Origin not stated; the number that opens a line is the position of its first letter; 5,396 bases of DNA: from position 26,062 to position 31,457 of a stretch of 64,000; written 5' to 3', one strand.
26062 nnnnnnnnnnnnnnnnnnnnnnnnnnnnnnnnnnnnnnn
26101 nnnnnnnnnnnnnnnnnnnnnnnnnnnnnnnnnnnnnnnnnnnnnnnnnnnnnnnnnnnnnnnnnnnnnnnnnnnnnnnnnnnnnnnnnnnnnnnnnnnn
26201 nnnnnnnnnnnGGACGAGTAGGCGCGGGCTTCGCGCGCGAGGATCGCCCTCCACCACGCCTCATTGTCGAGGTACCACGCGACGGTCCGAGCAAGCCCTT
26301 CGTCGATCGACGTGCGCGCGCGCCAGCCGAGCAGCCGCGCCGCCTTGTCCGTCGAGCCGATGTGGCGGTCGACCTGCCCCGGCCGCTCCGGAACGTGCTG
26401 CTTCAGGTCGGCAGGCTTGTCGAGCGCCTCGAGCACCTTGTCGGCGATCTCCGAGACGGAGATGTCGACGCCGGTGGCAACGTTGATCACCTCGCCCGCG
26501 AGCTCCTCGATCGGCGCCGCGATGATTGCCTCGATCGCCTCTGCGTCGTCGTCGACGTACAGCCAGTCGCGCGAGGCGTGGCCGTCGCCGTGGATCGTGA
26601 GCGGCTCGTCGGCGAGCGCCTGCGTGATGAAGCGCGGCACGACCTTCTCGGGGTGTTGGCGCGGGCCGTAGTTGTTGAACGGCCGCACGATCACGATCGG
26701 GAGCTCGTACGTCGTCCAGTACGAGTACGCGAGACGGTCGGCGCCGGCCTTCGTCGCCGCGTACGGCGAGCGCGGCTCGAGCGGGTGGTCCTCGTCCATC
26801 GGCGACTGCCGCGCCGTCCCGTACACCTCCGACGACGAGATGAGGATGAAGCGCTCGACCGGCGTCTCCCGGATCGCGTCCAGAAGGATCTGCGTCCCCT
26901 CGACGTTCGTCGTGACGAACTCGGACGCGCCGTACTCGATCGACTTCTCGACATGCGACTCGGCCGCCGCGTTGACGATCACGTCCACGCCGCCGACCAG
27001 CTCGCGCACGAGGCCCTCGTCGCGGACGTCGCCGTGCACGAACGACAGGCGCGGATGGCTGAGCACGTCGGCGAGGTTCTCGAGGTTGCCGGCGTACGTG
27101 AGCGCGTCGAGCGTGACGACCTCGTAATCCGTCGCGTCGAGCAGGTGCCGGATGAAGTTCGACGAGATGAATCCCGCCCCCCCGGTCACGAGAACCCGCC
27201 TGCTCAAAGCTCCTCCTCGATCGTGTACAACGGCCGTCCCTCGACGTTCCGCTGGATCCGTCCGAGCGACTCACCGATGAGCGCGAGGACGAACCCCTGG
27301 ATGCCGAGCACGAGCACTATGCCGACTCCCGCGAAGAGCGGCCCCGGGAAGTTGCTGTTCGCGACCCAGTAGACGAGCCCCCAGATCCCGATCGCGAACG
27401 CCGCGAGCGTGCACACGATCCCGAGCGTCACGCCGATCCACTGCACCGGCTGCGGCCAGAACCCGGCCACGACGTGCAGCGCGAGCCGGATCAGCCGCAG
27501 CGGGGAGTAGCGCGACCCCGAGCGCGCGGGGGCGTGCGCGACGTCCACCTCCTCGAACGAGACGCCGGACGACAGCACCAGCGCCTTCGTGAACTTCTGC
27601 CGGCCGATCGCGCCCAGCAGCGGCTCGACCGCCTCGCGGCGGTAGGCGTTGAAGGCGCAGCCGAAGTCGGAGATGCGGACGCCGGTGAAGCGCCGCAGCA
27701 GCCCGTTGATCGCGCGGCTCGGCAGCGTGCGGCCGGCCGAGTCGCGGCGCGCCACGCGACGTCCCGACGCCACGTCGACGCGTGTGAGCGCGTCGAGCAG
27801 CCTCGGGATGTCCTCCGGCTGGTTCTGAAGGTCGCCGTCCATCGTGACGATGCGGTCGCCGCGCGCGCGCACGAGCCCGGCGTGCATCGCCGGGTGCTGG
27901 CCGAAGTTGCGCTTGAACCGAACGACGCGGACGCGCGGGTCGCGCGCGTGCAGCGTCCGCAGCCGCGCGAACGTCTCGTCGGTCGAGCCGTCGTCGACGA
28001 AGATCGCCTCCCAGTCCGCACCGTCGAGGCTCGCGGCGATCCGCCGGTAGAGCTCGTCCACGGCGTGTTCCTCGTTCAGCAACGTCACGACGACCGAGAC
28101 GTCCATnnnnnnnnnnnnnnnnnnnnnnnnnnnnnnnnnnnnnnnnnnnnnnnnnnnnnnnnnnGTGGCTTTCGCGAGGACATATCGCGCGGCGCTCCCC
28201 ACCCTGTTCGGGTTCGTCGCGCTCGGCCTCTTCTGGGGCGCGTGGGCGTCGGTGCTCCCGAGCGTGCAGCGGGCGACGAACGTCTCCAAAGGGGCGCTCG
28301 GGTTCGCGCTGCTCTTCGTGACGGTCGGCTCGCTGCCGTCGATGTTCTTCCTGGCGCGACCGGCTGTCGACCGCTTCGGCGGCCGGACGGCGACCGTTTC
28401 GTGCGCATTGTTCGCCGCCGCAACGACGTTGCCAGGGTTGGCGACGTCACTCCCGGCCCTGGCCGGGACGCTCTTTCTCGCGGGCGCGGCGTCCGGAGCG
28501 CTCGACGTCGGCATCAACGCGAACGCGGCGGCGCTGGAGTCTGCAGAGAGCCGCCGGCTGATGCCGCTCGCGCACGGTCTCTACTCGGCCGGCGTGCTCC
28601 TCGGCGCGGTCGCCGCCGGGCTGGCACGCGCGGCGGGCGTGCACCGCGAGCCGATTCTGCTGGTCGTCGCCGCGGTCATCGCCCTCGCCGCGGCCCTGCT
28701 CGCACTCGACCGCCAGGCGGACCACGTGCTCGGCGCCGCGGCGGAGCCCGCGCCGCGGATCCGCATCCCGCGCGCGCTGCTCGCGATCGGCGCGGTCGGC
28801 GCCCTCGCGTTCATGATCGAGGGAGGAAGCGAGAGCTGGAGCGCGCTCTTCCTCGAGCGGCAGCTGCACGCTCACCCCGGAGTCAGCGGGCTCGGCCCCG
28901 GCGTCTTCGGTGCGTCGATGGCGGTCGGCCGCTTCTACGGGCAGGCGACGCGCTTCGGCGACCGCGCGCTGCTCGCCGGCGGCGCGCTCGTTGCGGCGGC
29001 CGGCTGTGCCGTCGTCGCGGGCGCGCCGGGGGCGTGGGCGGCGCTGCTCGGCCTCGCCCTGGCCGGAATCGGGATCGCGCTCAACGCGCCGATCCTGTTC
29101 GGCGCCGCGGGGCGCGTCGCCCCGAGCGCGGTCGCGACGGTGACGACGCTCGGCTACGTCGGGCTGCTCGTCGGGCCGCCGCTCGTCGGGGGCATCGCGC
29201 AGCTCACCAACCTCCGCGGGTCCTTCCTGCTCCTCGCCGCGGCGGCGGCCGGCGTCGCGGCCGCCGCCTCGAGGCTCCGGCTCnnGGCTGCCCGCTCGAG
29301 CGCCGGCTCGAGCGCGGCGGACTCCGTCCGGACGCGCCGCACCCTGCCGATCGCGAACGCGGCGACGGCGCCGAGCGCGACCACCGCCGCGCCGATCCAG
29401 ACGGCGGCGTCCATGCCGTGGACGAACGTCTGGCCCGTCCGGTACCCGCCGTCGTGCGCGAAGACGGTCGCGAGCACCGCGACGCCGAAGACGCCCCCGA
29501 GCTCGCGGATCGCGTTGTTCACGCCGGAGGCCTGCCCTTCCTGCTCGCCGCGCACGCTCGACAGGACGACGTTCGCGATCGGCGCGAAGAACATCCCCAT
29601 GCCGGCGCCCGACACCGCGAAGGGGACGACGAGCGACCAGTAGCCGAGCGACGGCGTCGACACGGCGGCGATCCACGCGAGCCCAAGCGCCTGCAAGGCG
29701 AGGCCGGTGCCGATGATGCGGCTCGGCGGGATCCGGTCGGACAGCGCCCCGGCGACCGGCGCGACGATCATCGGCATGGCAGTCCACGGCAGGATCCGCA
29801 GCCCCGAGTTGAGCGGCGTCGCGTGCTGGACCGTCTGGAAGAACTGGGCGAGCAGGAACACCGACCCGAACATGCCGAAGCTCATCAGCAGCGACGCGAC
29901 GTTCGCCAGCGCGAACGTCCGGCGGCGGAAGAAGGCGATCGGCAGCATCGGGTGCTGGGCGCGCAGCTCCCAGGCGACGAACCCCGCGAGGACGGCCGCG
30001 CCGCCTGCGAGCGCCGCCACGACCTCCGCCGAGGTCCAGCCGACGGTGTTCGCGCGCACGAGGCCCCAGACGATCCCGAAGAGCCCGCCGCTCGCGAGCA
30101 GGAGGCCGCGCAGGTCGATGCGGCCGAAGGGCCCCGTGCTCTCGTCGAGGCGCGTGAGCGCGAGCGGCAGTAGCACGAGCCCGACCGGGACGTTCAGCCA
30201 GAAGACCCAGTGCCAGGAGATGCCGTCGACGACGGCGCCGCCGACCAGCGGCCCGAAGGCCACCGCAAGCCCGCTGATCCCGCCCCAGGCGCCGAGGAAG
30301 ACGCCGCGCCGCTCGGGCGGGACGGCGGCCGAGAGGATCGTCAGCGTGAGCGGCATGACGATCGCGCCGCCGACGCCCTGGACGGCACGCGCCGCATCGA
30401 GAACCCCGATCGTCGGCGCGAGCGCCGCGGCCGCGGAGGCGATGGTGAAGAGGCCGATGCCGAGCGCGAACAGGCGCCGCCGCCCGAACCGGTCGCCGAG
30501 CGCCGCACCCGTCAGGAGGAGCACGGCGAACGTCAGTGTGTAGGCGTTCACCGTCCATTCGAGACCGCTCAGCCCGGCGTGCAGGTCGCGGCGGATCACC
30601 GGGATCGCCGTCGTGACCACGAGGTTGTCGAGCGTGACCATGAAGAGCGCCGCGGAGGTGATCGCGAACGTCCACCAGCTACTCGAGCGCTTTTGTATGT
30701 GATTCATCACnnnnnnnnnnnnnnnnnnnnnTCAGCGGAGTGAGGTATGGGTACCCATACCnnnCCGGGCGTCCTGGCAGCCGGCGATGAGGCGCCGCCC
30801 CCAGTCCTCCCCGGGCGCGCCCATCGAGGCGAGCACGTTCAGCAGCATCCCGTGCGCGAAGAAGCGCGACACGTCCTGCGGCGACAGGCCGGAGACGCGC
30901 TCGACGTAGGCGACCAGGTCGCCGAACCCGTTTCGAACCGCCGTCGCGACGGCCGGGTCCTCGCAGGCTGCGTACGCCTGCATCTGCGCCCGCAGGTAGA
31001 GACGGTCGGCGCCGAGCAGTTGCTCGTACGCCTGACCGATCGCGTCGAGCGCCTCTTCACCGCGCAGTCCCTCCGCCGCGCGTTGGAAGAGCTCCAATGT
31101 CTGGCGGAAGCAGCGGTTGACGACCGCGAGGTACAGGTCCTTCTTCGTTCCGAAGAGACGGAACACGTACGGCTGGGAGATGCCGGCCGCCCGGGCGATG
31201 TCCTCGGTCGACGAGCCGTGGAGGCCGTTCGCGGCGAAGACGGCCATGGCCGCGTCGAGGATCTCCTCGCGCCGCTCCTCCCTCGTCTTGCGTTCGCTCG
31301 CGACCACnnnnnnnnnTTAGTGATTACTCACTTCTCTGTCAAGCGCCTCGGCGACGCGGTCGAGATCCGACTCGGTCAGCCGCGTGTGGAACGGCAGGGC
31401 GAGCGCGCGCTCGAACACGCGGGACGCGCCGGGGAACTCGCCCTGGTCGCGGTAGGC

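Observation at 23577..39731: Four ATP-grasp ligase paralogues inside a glycan locus: peptide- or amide-decorated polysaccharide?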

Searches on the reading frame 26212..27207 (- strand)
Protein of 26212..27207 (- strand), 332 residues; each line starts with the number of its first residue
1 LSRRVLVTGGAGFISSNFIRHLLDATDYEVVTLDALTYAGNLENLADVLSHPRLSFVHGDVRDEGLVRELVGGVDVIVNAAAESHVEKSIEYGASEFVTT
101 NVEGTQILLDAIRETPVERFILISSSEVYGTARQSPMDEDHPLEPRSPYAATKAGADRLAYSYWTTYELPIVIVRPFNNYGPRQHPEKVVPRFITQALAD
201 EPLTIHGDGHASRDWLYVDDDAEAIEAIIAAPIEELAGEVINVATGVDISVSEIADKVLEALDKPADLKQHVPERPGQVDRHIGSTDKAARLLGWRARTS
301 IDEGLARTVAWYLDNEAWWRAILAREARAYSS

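Call 5: search_protein_families(library=pfam, proteins=[window:26212-27207:-], max_evalue=0.01)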
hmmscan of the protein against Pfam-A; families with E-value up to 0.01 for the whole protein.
window:26212-27207:- (332 aa): 10 families
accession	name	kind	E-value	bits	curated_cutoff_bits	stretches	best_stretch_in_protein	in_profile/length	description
PF16363.11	GDP_Man_Dehyd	-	1.5e-71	242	27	1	6-307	1-331/332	GDP-mannose 4,6 dehydratase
PF01370.27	Epimerase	-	1e-64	218.7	20.9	1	5-244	1-240/240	NAD dependent epimerase/dehydratase family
PF01073.25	3Beta_HSD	-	3.1e-21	76.1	22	1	6-225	1-225/280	3-beta hydroxysteroid dehydrogenase/isomerase family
PF02719.21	Polysacc_synt_2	-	3.2e-19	69.7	20.2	1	5-264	1-249/293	Polysaccharide biosynthesis protein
PF13460.12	NAD_binding_10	-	6.2e-14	52.7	27.2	1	9-176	1-143/184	NAD(P)H-binding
PF07993.18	NAD_binding_4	-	2.2e-12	47.1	20.1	1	7-176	1-204/258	Male sterility protein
PF04321.23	RmlD_sub_bind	-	5.8e-10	39.1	27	1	4-265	2-234/287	RmlD substrate binding domain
PF05368.20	NmrA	-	1.7e-07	31.6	27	1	2-265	2-237/298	NmrA-like family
PF08659.16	KR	-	0.00018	21.9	22.6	1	5-135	3-147/180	KR domain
PF03435.24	Sacchrp_dh_NADP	-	0.0052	17.5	25.1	0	10-90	5-85/129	Saccharopine dehydrogenase NADP binding domain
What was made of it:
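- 26209..27207 (-): RfbB-like NDP-hexose 4,6-dehydratase. Pfam (call 5).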

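Call 18: search_protein_families(library=ncbifam, proteins=[window:26212-27207:-], max_evalue=0.001)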
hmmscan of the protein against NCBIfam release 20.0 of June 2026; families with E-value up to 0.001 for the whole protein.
window:26212-27207:- (332 aa): 31 families (the best 25 are shown)
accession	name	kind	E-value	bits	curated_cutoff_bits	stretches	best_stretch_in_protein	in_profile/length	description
TIGR01181.1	dTDP_gluc_dehyt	equivalog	3e-100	335.4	365.1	1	4-322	1-321/321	dTDP-glucose 4,6-dehydratase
TIGR04180.1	EDH_00030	hypoth_equivalog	9.5e-67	225.1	475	1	5-299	1-296/297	NAD-dependent 4,6-dehydratase LegB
NF007582.0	PRK10217.1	equivalog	8.8e-64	215.8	698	1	3-322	2-341/355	dTDP-glucose 4,6-dehydratase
NF007490.0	PRK10084.1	subfamily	4.8e-62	210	649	1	4-322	2-344/361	dTDP-glucose 4,6-dehydratase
TIGR01179.1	galE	equivalog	1.1e-41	142.7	262.3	1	4-312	1-325/332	UDP-glucose 4-epimerase GalE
NF011728.1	PRK15181.1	equivalog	4.4e-33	114.7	760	1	3-316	16-341/348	Vi polysaccharide biosynthesis UDP-N-acetylglucosaminuronic acid C-4 epimerase TviC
NF007956.0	PRK10675.1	subfamily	2.5e-28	99.2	394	1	4-312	2-329/338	UDP-glucose 4-epimerase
NF008872.0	PRK11908.1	equivalog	8.1e-27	94.2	294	1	3-320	2-343/349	bifunctional UDP-4-keto-pentose/UDP-xylose synthase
NF047922.1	GDPFucSynFcl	equivalog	3.2e-25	89.2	500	1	74-316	54-305/308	GDP-L-fucose synthase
TIGR01472.1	gmd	equivalog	3.2e-25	89.1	415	1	6-305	4-331/342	GDP-mannose 4,6-dehydratase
TIGR02197.1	heptose_epim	equivalog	6.2e-24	84.7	274.6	1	5-314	1-315/316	ADP-glyceromanno-heptose 6-epimerase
NF042422.1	oxyalk_red_OleD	equivalog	3e-23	82.7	580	1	4-267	2-255/329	2-alkyl-3-oxoalkanoate reductase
TIGR03466.1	HpnA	hypoth_equivalog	7.1e-21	74.4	367.65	1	4-186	2-177/327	hopanoid-associated sugar epimerase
NF005998.1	PRK08125.1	equivalog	3.4e-20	72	777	1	3-277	316-599/649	bifunctional UDP-4-amino-4-deoxy-L-arabinose formyltransferase/UDP-glucuronic acid oxidase ArnA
NF043036.1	ErythonDh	equivalog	1.1e-17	64.2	325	1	4-176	2-183/321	D-erythronate dehydrogenase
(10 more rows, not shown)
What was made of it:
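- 26209..27207 (-): TIGR01181 E 3e-100, 335 bits against a 365 cut-off (call 18).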

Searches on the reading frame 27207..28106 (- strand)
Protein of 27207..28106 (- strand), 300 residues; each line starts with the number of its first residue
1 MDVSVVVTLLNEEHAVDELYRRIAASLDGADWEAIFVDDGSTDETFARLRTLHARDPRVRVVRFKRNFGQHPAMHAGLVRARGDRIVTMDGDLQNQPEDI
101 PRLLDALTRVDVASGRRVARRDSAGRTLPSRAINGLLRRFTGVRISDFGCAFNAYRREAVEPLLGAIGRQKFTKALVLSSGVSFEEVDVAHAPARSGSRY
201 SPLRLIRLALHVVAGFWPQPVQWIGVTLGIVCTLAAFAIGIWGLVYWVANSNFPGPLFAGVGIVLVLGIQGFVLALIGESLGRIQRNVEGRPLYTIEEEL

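Call 5: search_protein_families(library=pfam, proteins=[window:27207-28106:-], max_evalue=0.01)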
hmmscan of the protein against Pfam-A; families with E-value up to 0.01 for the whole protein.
window:27207-28106:- (300 aa): 3 families
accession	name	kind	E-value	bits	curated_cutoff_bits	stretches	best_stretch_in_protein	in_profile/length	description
PF00535.33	Glycos_transf_2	-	9.3e-30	104.2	23.3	1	4-161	1-165/168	Glycosyl transferase family 2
PF13641.12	Glyco_tranf_2_3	-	0.00015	22.3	27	1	3-123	3-129/230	Glycosyltransferase like family 2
PF10111.15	Glyco_tranf_2_2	-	0.00026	21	27.3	1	4-100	1-99/276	Glycosyltransferase like family 2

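Call 81: search_protein_families(library=ncbifam, proteins=[window:27207-28106:-], max_evalue=0.0001)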
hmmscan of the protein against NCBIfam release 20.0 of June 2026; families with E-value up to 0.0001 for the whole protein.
window:27207-28106:- (300 aa): 15 families
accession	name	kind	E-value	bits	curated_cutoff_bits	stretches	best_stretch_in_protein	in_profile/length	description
NF007986.1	PRK10714.1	equivalog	1.3e-49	168.9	529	1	2-297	7-309/316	undecaprenyl-phosphate 4-deoxy-4-formamido-L-arabinose transferase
NF047588.1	GlcsyltransPgfSStrep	equivalog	2.1e-42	145.5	500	1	1-298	1-304/308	glycosyltransferase PgfS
TIGR03937.1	PgaC_IcaA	equivalog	2.9e-14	52.9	422.3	1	3-93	47-136/407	poly-beta-1,6-N-acetyl-D-glucosamine synthase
NF047683.1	TeichurnBiosyTuaG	equivalog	5.9e-11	42.5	400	1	3-111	8-115/252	teichuronic acid biosynthesis protein TuaG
TIGR04182.1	glyco_TIGR04182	equivalog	1.1e-10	41.4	325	1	2-287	1-288/293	S-layer glycoprotein N-glycosyltransferase AglJ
TIGR03965.1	mycofact_glyco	equivalog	3.5e-10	39.3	280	1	2-122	75-196/467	mycofactocin biosynthesis glycosyltransferase MftF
NF041875.1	EPS_EpsD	equivalog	1.1e-09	38.2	370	1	3-102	1-99/325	exopolysaccharide biosynthesis glycosyltransferase EpsD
NF007482.0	PRK10073.1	equivalog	2.9e-09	36.4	423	1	3-112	8-117/334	glycosyltransferase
NF058614.1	PPMAGASynPpgS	equivalog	7.7e-09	35.3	370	1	2-129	1-125/226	polyprenyl-phospho-N-acetylgalactosaminyl synthase PpgS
NF010496.0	PRK13915.1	equivalog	3.5e-08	32.9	262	1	2-107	32-142/307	glucosyl-3-phosphoglycerate synthase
TIGR04283.1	glyco_like_mftF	equivalog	5.3e-08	32.7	182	1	3-98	1-88/221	TIGR04283 family arsenosugar biosynthesis glycosyltransferase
NF041391.1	DPhHxTase_Halo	equivalog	1.1e-07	31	375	1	10-161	4-151/213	dolichyl-phosphate hexose transferase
TIGR04242.1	nodulat_NodC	equivalog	4.9e-07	29.1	550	1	3-112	50-161/395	chitooligosaccharide synthase NodC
NF053739.1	GlytfEpsEBac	equivalog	7.2e-07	28.4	450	1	3-93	3-93/265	glycosyltransferase EpsE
NF045692.1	OglycostaseCruG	equivalog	2.9e-06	26.5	600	1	2-107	42-152/386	2'-O-glycosyltransferase CruG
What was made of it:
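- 27204..28106 (-): ArnC/PgfS-like GT2, a probable polyprenyl-phosphate sugar synthase. It overlaps rfbB by TTGA. NCBIfam ArnC E 1.3e-49 and PgfS E 2e-42, both below cut-off (call 81).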

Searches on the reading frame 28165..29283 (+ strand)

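Call 5: search_protein_families(library=pfam, proteins=[window:28165-29283:+], max_evalue=0.01)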
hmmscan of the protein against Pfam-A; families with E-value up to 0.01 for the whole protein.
window:28165-29283:+ (373 aa): 1 family
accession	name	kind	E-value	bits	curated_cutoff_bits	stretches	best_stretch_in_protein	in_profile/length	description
PF07690.21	MFS_1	-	2.1e-17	63.5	33.4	2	14-320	2-324/347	Major Facilitator Superfamily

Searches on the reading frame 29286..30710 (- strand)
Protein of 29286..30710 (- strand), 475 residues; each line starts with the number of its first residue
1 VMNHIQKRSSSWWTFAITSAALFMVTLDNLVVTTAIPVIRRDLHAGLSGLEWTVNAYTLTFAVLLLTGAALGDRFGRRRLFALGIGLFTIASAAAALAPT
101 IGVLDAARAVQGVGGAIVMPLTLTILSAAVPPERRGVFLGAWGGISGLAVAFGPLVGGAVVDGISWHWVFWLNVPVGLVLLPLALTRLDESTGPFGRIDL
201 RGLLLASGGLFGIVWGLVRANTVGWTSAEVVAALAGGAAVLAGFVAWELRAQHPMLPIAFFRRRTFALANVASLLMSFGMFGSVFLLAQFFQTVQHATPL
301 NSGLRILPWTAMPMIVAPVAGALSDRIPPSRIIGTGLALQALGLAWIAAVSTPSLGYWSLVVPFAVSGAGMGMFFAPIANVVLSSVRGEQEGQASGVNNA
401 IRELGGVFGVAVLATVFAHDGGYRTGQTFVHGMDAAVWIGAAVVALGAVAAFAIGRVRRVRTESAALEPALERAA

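Call 5: search_protein_families(library=pfam, proteins=[window:29286-30710:-], max_evalue=0.01)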
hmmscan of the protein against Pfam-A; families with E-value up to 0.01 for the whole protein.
window:29286-30710:- (475 aa): 2 families
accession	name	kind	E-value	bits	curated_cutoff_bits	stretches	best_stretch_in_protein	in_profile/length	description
PF07690.21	MFS_1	-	1.9e-60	205.1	33.4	2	20-409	3-346/347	Major Facilitator Superfamily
PF03209.21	PUCC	-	0.00022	20.8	21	1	60-165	256-364/401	PUCC protein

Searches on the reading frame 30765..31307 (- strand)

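Call 5: search_protein_families(library=pfam, proteins=[window:30765-31307:-], max_evalue=0.01)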
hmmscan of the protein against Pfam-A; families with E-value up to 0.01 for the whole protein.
window:30765-31307:- (181 aa): 1 family
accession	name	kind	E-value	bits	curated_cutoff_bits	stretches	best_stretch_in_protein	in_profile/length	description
PF00440.29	TetR_N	-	1.6e-14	53.9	24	1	16-62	1-47/47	Bacterial regulatory proteins, tetR family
